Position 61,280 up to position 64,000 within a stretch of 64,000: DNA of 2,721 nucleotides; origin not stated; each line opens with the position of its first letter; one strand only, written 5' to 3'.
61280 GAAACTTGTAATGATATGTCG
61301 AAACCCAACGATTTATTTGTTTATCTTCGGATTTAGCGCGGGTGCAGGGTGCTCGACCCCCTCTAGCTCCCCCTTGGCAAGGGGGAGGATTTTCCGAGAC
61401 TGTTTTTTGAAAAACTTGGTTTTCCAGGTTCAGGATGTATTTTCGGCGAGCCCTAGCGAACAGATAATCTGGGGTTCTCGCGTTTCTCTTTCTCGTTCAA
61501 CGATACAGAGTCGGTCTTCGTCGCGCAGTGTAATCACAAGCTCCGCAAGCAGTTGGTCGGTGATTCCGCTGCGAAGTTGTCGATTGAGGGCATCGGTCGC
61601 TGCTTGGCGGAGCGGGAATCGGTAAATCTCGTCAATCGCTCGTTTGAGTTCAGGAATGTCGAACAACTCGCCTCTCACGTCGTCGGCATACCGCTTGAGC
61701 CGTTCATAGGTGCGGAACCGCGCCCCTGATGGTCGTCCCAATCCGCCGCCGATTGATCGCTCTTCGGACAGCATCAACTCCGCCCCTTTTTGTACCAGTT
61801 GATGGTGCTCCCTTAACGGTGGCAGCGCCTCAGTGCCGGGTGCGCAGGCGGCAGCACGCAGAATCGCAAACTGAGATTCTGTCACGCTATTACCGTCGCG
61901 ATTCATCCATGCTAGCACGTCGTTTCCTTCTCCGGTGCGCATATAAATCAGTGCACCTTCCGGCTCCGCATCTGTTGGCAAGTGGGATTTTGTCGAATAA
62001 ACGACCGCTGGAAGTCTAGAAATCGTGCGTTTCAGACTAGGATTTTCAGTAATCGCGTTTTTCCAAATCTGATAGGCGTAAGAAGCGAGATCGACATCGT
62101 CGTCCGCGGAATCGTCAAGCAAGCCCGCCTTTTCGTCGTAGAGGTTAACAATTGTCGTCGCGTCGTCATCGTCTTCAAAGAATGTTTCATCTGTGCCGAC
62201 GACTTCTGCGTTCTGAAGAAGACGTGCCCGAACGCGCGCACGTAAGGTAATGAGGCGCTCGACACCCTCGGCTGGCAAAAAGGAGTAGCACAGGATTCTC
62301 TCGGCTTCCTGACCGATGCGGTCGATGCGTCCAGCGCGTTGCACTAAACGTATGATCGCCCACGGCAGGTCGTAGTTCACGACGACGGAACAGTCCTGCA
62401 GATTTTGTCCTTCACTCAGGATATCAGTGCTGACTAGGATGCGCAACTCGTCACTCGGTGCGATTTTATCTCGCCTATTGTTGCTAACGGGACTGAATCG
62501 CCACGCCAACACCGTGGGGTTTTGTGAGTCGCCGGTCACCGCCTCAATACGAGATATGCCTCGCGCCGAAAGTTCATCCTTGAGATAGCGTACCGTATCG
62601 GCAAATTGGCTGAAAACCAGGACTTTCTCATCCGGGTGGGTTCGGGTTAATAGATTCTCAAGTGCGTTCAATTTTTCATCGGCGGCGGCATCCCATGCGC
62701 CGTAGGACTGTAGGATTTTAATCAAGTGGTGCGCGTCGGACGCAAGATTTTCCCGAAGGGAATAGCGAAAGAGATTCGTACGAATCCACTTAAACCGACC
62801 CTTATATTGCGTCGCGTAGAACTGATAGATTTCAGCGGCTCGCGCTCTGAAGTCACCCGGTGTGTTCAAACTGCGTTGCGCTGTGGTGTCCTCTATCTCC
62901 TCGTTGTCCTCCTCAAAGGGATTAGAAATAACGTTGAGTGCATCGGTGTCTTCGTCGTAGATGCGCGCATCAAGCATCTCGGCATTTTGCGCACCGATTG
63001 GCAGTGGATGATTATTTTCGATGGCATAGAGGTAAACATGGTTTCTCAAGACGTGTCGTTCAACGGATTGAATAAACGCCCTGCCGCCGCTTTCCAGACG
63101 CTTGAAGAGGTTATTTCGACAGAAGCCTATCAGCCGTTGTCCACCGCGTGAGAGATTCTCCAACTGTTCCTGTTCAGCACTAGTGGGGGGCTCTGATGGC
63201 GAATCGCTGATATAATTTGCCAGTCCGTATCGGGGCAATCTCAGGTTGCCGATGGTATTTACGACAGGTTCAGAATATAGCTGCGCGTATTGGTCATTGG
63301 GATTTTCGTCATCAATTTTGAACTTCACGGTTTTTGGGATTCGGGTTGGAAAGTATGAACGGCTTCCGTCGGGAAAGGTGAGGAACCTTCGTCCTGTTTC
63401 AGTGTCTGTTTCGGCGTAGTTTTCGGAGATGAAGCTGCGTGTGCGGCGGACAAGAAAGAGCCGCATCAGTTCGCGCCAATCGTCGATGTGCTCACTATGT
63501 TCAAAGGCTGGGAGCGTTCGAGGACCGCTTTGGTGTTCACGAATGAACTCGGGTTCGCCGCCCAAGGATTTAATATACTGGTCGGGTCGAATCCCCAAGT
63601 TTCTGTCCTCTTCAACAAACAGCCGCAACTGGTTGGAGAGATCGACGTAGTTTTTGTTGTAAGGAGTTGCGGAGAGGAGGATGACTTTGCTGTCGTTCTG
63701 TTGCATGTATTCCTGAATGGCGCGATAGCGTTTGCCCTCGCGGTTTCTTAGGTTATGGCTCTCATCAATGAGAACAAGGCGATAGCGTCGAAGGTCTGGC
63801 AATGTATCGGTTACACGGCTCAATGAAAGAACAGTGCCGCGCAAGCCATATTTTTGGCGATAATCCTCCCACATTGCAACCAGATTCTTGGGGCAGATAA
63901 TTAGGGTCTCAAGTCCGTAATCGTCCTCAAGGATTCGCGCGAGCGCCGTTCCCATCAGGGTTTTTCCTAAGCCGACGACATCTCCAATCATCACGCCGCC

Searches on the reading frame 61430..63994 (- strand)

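Call 56: search_protein_families(library=pfam, proteins=[window:61430-63994:-], max_evalue=0.0001)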
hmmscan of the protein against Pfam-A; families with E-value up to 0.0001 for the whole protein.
window:61430-63994:- (854 aa): 4 families
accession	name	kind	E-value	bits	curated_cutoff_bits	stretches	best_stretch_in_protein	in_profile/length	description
PF00271.37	Helicase_C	-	9.2e-18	65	23.5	1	440-561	1-110/110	Helicase conserved C-terminal domain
PF00176.29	SNF2-rel_dom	-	7.3e-10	38.8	24.9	0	57-129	113-180/290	SNF2-related domain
PF00270.35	DEAD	-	6.9e-06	26.3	26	0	62-115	106-163/167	DEAD/DEAH box helicase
PF04851.21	ResIII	-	3.4e-05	24.3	22.5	0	67-112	122-163/164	Type III restriction enzyme, res subunit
